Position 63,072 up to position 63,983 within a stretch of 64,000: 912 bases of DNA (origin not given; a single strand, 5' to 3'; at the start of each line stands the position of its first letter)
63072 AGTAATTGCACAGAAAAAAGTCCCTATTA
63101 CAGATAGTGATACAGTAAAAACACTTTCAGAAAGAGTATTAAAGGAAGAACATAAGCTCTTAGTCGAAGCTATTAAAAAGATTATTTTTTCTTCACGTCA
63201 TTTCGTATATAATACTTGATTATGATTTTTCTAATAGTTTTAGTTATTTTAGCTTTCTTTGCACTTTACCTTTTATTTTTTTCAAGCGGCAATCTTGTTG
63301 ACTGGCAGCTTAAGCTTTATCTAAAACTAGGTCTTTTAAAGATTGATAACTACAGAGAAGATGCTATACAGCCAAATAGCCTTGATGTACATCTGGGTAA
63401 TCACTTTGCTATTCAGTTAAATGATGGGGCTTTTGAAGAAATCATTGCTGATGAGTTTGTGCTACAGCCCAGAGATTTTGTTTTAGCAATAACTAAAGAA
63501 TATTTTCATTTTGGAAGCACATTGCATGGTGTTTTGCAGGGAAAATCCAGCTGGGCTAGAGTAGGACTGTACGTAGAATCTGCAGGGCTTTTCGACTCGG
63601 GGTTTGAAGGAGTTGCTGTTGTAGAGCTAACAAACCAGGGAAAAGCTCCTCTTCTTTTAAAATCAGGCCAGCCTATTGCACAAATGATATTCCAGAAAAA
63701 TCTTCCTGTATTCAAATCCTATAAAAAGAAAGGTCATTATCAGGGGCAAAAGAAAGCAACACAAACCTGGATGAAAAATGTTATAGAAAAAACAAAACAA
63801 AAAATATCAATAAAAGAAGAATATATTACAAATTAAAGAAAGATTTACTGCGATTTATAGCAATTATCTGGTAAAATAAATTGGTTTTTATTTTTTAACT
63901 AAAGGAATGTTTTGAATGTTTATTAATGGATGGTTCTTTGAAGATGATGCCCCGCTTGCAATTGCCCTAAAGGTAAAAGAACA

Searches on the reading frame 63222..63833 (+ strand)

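Call 75: search_protein_families(library=pfam, proteins=[window:63222-63833:+], max_evalue=0.001)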
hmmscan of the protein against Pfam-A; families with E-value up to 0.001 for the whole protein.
window:63222-63833:+ (204 aa): 3 families
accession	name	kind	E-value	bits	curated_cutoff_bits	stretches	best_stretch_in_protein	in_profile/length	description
PF22769.1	DCD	-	8.4e-29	101.1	27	1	26-159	3-152/153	dCTP deaminase-like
PF00692.24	dUTPase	-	1.7e-08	34.7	22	1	77-160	22-104/129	dUTPase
PF22569.1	DCD_C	-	0.00031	20.6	22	1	71-177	67-185/192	2'-deoxycytidine 5'-triphosphate deaminase (DCD), C-terminal domain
